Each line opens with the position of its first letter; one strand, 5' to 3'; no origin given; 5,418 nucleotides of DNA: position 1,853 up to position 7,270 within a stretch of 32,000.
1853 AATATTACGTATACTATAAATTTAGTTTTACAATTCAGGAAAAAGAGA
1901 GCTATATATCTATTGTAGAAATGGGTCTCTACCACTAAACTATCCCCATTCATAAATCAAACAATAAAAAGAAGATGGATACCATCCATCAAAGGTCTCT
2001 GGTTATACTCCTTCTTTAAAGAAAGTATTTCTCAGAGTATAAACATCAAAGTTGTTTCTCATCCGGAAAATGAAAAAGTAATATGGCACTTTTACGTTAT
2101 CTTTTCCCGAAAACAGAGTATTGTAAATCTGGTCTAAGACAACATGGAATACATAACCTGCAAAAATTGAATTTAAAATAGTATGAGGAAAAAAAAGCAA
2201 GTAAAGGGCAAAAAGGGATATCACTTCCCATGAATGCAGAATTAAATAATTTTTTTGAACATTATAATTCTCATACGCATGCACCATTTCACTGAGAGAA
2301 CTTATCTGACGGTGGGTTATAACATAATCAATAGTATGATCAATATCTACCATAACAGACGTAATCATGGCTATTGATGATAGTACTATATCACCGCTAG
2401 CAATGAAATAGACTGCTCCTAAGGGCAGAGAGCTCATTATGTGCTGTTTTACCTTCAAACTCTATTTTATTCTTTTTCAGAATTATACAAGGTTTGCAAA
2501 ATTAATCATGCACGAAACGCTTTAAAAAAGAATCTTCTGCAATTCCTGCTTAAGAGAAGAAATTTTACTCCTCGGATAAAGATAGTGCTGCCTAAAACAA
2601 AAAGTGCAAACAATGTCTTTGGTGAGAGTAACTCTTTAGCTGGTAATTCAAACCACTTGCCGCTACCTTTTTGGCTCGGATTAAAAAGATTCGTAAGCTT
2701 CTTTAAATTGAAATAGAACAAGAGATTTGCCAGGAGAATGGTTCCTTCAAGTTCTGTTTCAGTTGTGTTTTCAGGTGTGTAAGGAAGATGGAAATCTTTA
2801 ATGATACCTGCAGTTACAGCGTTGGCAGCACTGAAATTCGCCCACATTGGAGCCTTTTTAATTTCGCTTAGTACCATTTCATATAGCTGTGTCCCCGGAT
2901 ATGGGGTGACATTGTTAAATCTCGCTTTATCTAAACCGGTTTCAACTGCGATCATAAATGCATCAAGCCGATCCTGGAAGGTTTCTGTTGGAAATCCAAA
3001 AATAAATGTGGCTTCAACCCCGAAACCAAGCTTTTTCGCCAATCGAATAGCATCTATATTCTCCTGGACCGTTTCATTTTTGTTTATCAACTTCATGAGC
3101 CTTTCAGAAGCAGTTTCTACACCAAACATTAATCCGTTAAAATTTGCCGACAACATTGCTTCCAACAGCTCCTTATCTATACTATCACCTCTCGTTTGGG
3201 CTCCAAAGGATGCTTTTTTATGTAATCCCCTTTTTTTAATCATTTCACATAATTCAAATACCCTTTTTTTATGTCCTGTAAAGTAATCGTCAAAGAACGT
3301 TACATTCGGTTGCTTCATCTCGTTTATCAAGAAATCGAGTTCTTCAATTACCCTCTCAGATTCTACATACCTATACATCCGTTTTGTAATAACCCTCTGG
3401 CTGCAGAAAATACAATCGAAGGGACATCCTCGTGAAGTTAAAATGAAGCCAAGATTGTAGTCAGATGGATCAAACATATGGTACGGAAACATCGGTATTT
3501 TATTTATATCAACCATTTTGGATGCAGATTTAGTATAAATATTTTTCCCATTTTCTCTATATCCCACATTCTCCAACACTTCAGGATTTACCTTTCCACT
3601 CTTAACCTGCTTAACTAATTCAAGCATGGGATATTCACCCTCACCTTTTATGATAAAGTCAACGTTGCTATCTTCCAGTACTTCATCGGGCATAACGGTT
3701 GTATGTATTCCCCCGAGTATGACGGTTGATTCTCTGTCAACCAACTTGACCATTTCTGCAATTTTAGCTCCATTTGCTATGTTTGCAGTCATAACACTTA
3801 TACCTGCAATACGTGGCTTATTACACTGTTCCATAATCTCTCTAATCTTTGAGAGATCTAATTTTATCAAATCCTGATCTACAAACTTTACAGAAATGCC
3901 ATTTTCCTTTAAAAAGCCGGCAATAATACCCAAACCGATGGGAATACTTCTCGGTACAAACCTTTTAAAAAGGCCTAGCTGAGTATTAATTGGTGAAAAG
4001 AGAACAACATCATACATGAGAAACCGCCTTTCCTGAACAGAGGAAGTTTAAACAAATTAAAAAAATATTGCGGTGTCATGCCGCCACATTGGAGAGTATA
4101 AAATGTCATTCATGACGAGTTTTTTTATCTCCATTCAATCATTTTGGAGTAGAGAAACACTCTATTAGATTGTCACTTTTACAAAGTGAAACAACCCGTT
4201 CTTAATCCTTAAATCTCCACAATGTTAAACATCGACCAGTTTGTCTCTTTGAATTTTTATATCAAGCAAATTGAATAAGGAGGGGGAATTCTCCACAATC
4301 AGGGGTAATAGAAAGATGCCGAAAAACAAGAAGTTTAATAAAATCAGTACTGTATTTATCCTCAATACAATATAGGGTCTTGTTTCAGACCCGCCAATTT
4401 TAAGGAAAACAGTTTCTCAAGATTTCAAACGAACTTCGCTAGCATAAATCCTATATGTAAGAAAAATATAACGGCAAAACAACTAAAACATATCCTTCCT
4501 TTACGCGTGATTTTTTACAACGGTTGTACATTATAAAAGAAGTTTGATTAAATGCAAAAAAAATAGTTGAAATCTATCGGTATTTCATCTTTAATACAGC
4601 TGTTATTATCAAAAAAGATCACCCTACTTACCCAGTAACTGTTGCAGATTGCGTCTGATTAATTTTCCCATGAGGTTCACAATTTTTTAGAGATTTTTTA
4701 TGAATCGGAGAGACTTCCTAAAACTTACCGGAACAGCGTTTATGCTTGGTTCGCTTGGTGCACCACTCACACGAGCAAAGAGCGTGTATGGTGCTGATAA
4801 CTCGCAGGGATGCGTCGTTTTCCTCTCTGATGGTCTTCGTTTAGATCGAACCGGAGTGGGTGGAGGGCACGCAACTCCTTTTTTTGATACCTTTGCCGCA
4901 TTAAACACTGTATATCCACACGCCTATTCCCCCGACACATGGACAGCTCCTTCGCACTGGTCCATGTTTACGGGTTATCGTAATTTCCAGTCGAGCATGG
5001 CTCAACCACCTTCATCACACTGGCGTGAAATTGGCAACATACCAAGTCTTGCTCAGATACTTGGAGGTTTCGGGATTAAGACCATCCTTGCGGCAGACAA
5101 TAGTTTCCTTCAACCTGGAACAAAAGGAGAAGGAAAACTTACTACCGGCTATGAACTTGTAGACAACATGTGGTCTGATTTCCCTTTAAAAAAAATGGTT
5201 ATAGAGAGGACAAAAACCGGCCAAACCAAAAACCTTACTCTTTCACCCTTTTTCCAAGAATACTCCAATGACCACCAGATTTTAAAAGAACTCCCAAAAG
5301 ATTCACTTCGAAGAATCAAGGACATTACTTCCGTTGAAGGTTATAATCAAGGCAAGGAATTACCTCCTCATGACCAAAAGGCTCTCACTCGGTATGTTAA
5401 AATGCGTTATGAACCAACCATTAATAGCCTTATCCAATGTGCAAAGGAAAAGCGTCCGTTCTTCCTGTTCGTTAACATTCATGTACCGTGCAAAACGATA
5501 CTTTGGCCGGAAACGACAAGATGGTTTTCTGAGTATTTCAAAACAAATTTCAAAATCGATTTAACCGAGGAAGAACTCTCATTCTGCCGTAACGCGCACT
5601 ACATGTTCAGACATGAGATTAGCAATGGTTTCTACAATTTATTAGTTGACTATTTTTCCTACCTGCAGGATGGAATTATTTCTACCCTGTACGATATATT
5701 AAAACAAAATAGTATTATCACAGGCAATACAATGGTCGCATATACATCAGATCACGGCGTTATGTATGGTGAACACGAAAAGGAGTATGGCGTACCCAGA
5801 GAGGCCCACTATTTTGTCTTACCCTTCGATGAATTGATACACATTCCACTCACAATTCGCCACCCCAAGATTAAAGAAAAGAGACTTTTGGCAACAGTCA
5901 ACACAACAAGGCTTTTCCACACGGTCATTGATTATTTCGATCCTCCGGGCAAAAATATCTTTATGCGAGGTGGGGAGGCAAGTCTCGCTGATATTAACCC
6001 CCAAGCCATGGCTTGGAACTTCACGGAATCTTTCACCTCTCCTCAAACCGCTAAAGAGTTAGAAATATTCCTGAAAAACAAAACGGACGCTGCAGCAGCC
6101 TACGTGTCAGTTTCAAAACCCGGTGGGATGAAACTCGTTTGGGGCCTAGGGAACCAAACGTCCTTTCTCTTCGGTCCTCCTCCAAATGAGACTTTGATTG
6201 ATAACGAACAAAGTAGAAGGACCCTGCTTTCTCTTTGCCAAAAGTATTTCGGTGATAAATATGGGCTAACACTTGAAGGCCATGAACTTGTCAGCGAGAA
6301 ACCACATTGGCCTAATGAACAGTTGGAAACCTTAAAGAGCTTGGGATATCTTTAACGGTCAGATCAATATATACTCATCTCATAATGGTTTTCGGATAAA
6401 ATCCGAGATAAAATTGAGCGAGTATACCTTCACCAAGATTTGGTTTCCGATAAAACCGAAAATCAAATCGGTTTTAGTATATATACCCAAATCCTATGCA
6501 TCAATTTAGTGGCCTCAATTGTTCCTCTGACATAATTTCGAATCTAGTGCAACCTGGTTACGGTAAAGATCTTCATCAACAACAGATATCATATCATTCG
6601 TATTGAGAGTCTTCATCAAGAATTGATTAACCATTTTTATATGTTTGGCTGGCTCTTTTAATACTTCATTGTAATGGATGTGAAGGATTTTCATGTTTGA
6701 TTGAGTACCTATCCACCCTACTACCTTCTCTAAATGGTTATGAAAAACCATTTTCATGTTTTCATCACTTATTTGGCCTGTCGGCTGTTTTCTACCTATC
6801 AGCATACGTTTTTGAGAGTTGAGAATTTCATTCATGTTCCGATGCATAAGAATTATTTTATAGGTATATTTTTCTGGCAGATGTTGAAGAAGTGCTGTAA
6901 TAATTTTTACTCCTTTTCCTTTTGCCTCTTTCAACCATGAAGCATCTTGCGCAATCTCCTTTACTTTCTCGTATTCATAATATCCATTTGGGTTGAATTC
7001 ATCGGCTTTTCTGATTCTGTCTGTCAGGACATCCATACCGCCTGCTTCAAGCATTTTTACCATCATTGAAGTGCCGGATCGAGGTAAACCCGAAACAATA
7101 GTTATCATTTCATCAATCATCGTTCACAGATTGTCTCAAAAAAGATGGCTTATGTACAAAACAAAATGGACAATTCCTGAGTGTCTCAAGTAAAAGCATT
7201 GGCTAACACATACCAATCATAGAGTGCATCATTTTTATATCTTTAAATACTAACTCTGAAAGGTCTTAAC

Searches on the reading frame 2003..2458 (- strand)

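Call 6: search_protein_families(library=pfam, proteins=[window:2003-2458:-], max_evalue=0.001)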
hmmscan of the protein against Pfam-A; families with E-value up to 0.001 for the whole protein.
window:2003-2458:- (151 aa): 0 families

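Call 35: search_protein_families(library=pfam, proteins=[window:2003-2458:-], max_evalue=5)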
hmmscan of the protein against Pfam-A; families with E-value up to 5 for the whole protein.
window:2003-2458:- (151 aa): 2 families
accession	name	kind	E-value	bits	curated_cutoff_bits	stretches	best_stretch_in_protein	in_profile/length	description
PF04307.19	YdjM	-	0.014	15.3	29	1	1-112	1-109/176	YdjM inner membrane protein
PF19617.4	DUF6122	-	0.1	13.6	27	1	11-89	14-90/102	Family of unknown function (DUF6122)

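Call 75: search_protein_families(library=ncbifam, proteins=[window:2003-2458:-], max_evalue=0.01)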
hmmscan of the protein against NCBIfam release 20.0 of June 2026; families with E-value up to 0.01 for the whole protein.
window:2003-2458:- (151 aa): 0 families

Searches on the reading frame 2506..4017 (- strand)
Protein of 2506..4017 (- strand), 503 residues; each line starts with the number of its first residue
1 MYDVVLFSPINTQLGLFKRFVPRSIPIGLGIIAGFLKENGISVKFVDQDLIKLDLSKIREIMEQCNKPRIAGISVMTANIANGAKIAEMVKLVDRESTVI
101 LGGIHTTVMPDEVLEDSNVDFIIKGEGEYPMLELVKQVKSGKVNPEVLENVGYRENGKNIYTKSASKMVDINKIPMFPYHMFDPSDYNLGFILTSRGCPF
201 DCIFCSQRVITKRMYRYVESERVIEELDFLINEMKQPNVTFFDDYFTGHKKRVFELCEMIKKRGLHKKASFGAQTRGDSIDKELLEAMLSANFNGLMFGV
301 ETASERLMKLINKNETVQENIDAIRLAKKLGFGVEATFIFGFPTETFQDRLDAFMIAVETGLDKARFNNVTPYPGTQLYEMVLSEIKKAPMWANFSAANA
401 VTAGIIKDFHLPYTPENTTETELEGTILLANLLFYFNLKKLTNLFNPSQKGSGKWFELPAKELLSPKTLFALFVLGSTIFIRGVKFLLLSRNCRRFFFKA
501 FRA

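Call 6: search_protein_families(library=pfam, proteins=[window:2506-4017:-], max_evalue=0.001)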
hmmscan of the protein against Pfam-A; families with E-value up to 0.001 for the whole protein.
window:2506-4017:- (503 aa): 2 families
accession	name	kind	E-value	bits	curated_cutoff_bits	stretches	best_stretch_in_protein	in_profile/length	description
PF04055.27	Radical_SAM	-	7.5e-27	95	29.5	1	193-353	2-162/166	Radical SAM superfamily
PF02310.24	B12-binding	-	1.8e-17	63.7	32.1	1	25-134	13-120/121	B12 binding domain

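Call 67: search_protein_families(library=ncbifam, proteins=[window:2506-4017:-], max_evalue=0.00001)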
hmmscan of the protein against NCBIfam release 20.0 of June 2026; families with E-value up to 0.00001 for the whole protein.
window:2506-4017:- (503 aa): 27 families (the best 25 are shown)
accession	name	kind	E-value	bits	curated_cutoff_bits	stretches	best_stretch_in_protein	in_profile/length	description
TIGR02026.1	BchE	equivalog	1e-48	166.5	481.35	1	26-383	22-388/497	magnesium-protoporphyrin IX monomethyl ester anaerobic oxidative cyclase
NF050148.1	rSAM_ApyD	equivalog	1.5e-44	152.5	750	1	66-389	73-400/645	RiPP biosynthesis radical SAM protein ApyD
TIGR03471.1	HpnJ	equivalog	4.7e-36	124.7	577.6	1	73-383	74-388/472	hopanoid biosynthesis associated radical SAM protein HpnJ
TIGR04072.2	rSAM_ladder_B12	equivalog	2.4e-35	122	360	1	26-348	18-337/443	lipid biosynthesis B12-binding/radical SAM protein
TIGR04013.1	B12_SAM_MJ_1487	hypoth_equivalog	5.8e-35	120.9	251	1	56-388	33-363/382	TIGR04013 family B12-binding domain/radical SAM domain-containing protein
TIGR04014.1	B12_SAM_MJ_0865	equivalog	8.9e-33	113.7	360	1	73-387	44-363/434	methyl-coenzyme M reductase glutamine C-methyltransferase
TIGR04367.1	HpnR_B12_rSAM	equivalog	3.9e-31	108.1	650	1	22-380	18-371/490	hopanoid C-3 methylase HpnR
TIGR04479.1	bcpD_PhpK_rSAM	subfamily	1e-30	106.6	600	1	32-348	78-397/504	PhpK family radical SAM P-methyltransferase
NF038361.1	rSAM_Sden_1168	equivalog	5.6e-30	104.4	575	1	7-384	69-475/560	Sden_1168 family B12-binding radical SAM P-methyltransferase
NF033712.0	B12_rSAM_KedN5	subfamily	3.7e-22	78.3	700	1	60-351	56-361/624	KedN5 family methylcobalamin-dependent radical SAM C-methyltransferase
NF033070.1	rSAM_AprD4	equivalog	4.2e-21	75.4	500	1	188-385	195-393/456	AprD4 family radical SAM diol-dehydratase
TIGR04295.1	B12_rSAM_oligo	hypoth_equivalog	7.3e-21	74.3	400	1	25-318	24-319/422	TIGR04295 family B12-binding domain-containing radical SAM protein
TIGR04190.1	B12_SAM_Ta0216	equivalog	1.7e-19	69.8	500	1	25-350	36-384/554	TIGR04190 family B12-binding domain/radical SAM domain protein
TIGR03975.1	rSAM_ocin_1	subfamily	8.7e-19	67.4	281.85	1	66-348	127-418/606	RiPP maturation radical SAM C-methyltransferase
NF040542.1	rSAM_RCCLKC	equivalog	1.5e-17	63.9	450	1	70-349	51-339/423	arsinothricin biosynthesis radical SAM protein ArsL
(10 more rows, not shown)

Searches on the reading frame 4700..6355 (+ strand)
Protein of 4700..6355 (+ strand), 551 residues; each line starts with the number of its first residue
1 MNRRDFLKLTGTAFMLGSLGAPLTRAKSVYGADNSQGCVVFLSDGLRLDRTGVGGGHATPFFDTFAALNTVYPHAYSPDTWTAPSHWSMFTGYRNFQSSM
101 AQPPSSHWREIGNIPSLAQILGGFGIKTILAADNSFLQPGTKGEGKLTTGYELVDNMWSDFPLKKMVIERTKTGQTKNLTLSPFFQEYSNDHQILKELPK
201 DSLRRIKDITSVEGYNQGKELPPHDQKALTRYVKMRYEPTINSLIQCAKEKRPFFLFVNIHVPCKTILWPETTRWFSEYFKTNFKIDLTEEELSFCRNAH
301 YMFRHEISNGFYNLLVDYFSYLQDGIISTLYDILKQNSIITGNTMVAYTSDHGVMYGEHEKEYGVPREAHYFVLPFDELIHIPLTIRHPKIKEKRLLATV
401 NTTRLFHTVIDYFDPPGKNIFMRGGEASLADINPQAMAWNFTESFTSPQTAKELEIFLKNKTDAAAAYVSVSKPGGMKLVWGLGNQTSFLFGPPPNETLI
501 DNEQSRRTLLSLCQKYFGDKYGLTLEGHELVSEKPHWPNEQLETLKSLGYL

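Call 6: search_protein_families(library=pfam, proteins=[window:4700-6355:+], max_evalue=0.001)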
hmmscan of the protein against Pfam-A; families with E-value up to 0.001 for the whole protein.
window:4700-6355:+ (551 aa): 2 families
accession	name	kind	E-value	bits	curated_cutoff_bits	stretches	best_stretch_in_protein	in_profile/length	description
PF00884.28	Sulfatase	-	1.2e-13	51.6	25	1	39-414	4-300/301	Sulfatase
PF01663.27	Phosphodiest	-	0.00014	22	23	0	39-92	2-54/342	Type I phosphodiesterase / nucleotide pyrophosphatase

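Call 75: search_protein_families(library=ncbifam, proteins=[window:4700-6355:+], max_evalue=0.01)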
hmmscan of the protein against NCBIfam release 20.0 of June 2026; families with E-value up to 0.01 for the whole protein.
window:4700-6355:+ (551 aa): 3 families
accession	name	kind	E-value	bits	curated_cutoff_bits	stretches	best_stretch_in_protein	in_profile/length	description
NF010322.0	PRK13759.1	equivalog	1.1e-06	27.4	481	1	244-390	192-335/486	arylsulfatase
TIGR03417.1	chol_sulfatase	equivalog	3.2e-05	23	433.45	1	319-411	259-342/500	choline-sulfatase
NF038075.1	fam_STM4013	hypoth_equivalog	0.00062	19.3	250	0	324-366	208-246/261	STM4013/SEN3800 family hydrolase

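Call 88: search_protein_families(library=padloc, proteins=[window:4700-6355:+], max_evalue=0.01)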
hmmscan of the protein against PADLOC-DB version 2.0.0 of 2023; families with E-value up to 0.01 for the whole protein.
window:4700-6355:+ (551 aa): 0 families

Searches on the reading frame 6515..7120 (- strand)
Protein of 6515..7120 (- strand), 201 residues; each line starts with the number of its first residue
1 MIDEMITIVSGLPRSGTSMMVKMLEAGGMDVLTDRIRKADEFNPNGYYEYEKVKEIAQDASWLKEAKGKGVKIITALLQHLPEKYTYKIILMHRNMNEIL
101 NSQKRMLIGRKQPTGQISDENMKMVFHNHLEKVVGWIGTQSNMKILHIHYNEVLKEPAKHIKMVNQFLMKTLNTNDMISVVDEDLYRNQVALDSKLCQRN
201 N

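Call 3: search_protein_families(library=pfam, proteins=[window:6515-7120:-], max_evalue=0.01)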
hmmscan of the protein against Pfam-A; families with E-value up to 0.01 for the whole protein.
window:6515-7120:- (201 aa): 4 families
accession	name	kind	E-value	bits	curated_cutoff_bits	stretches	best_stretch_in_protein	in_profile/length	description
PF00685.33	Sulfotransfer_1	-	9e-09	35.5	22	1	7-182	4-193/255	Sulfotransferase domain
PF13469.12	Sulfotransfer_3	-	6.8e-08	33.5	27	1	58-168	99-210/216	Sulfotransferase family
PF25432.1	FF_PRPF40A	-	0.0032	17.7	27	1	113-134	38-59/60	PRPF40A-like, FF domain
PF21125.3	MPN_2A_DUB_like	-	0.0069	16.5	27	0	108-173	65-133/171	BRCA1-A complex subunit Abraxas 1 MPN domain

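Call 4: search_protein_families(library=ncbifam, proteins=[window:6515-7120:-], max_evalue=0.01)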
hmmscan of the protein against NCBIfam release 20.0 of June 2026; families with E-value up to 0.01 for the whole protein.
window:6515-7120:- (201 aa): 0 families

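Call 75: search_protein_families(library=ncbifam, proteins=[window:6515-7120:-], max_evalue=0.01)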
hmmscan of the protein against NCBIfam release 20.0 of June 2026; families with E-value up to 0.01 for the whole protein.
window:6515-7120:- (201 aa): 0 families

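Call 88: search_protein_families(library=padloc, proteins=[window:6515-7120:-], max_evalue=0.01)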
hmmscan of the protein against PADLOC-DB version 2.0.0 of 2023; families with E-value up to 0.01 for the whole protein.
window:6515-7120:- (201 aa): 0 families
